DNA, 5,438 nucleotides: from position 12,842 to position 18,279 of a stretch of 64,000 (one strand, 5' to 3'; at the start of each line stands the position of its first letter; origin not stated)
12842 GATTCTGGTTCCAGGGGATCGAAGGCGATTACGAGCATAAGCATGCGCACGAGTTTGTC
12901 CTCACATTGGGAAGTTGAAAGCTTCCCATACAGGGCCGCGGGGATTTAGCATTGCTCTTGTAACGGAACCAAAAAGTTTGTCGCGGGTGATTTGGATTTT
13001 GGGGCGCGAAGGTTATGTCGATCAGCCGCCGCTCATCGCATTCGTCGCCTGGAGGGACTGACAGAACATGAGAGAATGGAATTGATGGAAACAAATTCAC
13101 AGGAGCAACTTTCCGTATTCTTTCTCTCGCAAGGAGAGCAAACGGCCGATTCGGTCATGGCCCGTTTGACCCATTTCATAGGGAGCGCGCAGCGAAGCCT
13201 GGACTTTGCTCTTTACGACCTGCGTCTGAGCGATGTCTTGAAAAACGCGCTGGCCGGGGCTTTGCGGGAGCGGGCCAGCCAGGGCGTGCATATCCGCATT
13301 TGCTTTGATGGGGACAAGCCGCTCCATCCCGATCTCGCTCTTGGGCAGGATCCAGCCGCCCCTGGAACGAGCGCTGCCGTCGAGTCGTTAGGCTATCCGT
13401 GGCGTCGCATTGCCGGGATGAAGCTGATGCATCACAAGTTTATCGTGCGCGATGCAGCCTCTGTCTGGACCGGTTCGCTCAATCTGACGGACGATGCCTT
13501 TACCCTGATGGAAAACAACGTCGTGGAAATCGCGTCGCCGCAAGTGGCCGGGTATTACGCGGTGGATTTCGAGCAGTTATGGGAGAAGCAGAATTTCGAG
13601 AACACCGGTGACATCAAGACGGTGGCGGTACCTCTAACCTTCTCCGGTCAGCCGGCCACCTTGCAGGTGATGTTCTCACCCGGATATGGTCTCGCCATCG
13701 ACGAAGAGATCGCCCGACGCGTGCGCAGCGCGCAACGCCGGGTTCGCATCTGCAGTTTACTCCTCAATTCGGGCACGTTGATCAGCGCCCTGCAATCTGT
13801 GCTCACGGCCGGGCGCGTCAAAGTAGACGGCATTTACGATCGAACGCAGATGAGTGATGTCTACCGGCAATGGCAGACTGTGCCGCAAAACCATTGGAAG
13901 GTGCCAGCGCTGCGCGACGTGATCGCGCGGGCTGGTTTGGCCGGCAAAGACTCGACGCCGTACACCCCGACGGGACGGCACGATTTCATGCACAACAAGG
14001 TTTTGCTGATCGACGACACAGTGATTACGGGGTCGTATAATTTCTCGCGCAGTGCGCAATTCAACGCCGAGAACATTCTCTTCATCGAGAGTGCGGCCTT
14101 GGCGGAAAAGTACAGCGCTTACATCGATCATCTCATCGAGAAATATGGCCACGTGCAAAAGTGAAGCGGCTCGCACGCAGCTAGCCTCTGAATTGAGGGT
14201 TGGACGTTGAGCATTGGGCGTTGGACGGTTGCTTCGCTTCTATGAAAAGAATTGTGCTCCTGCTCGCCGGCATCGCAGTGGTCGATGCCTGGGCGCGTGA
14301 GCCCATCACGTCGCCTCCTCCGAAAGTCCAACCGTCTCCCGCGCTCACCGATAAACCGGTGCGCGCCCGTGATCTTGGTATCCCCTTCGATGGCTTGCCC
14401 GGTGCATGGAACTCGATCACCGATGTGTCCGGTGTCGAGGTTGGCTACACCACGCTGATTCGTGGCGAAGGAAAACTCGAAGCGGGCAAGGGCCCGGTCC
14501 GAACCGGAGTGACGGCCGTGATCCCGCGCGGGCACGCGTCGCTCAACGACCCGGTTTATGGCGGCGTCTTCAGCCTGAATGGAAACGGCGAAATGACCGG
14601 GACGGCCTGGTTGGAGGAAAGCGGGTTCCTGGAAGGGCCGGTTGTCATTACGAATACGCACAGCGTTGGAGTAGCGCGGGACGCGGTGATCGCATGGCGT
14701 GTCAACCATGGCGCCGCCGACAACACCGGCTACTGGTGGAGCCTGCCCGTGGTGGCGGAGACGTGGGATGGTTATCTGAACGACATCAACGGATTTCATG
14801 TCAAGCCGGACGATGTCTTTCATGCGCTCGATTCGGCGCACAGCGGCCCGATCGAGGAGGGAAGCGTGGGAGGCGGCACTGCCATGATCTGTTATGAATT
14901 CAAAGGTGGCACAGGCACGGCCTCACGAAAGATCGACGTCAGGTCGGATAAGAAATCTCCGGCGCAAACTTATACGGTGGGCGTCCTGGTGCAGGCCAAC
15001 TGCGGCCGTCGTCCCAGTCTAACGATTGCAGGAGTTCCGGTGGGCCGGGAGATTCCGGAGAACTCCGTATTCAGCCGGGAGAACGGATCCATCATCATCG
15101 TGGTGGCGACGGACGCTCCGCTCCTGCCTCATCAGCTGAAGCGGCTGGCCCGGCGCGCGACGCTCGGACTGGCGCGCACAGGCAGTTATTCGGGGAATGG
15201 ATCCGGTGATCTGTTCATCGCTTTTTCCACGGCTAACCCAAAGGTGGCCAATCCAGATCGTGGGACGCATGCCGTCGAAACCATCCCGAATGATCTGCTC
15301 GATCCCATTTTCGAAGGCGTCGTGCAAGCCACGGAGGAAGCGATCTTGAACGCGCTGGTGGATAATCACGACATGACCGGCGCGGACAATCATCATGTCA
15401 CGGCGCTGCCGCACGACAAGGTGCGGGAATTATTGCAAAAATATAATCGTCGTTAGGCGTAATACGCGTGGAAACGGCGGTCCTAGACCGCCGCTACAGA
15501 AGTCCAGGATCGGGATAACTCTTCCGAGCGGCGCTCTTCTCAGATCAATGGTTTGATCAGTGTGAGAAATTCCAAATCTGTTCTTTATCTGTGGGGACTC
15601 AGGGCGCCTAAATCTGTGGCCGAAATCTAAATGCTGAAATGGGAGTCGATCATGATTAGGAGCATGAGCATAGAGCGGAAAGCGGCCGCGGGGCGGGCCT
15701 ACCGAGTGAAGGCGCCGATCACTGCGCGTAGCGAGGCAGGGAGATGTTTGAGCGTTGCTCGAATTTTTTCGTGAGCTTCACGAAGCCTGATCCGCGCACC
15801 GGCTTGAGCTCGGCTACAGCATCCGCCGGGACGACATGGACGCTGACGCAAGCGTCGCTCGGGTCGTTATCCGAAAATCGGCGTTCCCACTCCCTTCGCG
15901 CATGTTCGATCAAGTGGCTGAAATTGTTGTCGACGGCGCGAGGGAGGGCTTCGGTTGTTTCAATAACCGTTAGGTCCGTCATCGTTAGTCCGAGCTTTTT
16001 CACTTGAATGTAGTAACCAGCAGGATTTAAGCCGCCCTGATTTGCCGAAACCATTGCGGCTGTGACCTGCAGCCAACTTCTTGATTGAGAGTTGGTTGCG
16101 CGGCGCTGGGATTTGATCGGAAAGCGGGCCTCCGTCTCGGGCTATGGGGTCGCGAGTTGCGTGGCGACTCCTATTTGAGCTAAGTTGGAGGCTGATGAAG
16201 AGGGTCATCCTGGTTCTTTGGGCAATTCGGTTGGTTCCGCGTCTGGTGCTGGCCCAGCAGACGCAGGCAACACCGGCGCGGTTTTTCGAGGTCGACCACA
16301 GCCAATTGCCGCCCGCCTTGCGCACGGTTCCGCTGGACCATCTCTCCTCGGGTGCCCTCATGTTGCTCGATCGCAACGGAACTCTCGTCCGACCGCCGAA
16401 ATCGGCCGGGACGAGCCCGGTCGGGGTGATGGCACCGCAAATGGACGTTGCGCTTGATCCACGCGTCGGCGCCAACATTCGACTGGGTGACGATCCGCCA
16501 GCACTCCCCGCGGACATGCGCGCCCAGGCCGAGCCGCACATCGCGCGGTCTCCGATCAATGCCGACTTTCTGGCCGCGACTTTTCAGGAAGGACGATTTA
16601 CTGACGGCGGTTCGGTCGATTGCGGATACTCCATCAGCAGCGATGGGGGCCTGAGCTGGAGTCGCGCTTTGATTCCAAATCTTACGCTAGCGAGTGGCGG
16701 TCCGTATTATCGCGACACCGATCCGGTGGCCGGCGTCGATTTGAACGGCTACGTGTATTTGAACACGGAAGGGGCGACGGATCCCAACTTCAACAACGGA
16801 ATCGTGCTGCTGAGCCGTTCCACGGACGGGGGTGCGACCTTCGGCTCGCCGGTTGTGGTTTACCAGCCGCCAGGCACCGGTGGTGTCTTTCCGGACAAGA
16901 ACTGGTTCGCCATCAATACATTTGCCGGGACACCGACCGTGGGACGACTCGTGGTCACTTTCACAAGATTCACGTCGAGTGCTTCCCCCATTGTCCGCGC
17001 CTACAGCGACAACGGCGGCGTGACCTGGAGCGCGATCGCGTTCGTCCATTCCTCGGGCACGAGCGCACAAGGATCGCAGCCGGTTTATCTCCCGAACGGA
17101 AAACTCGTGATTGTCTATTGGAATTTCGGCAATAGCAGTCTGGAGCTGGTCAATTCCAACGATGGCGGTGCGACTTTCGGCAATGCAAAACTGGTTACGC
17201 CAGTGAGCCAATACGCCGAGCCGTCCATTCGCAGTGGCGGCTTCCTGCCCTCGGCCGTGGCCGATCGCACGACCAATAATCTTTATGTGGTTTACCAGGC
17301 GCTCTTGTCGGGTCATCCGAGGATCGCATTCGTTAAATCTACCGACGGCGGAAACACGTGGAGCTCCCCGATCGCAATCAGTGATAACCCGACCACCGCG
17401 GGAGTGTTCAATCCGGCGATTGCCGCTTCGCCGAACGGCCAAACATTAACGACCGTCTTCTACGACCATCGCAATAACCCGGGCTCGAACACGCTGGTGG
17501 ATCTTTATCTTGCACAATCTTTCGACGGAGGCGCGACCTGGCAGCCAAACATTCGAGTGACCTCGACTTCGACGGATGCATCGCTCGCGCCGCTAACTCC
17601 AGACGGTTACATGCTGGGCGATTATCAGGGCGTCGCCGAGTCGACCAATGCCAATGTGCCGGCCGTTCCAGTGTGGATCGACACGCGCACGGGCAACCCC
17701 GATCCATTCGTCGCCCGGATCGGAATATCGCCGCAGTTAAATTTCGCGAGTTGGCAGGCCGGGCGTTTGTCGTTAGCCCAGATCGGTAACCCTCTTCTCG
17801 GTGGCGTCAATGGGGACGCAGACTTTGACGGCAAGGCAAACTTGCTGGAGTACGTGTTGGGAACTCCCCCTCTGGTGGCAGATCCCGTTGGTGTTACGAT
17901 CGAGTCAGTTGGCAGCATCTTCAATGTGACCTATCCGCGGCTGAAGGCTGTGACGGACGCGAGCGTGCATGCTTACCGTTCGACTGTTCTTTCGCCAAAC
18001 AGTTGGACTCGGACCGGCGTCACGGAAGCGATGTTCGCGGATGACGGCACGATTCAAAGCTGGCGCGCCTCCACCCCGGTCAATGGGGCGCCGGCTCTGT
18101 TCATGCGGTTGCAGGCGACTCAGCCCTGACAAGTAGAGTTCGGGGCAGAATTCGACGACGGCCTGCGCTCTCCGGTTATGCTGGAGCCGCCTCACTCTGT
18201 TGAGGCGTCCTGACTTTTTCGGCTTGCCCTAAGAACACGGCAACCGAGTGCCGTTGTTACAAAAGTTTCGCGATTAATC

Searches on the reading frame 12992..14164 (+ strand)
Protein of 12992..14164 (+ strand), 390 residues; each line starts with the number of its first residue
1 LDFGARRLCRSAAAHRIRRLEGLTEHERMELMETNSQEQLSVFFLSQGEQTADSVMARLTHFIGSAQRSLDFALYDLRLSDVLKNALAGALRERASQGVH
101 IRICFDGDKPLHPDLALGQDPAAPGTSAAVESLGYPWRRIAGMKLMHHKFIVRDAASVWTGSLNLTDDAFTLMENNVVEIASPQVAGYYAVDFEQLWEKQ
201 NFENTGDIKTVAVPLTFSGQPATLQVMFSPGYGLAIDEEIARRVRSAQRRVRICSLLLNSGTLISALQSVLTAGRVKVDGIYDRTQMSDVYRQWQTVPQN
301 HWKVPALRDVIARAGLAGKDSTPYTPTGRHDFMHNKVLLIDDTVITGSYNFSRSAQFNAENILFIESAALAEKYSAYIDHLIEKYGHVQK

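Call 79: search_protein_families(library=pfam, proteins=[window:12992-14164:+], max_evalue=0.00001)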
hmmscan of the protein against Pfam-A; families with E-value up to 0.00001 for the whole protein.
window:12992-14164:+ (390 aa): 1 family
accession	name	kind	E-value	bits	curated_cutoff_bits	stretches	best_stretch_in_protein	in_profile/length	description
PF13091.12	PLDc_2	-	4.6e-36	124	27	2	60-197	2-132/132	PLD-like domain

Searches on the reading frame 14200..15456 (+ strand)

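Call 34: search_protein_families(library=pfam, proteins=[window:14200-15456:+], max_evalue=0.001)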
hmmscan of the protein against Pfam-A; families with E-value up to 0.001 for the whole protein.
window:14200-15456:+ (418 aa): 1 family
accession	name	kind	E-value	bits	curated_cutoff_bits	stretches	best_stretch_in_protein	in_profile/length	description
PF03576.19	Peptidase_S58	-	2.3e-116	389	23.9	1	71-399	1-306/307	Peptidase family S58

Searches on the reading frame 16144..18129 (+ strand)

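Call 34: search_protein_families(library=pfam, proteins=[window:16144-18129:+], max_evalue=0.001)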
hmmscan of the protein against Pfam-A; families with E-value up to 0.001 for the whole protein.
window:16144-18129:+ (661 aa): 4 families
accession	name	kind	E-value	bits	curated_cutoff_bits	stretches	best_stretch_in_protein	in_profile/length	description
PF13088.12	BNR_2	-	5.7e-14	52.6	31.4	2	143-350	3-203/277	BNR repeat-like domain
PF02012.26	BNR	-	7.3e-07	28.7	27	0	287-296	2-11/12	BNR/Asp-box repeat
PF24316.1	Tli3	-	0.00014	22.6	27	0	418-477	48-106/129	T6SS Tli3 immunity protein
PF21471.3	Reelin_subrepeat-B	-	0.00059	20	27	0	279-317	56-94/127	Reelin subrepeat B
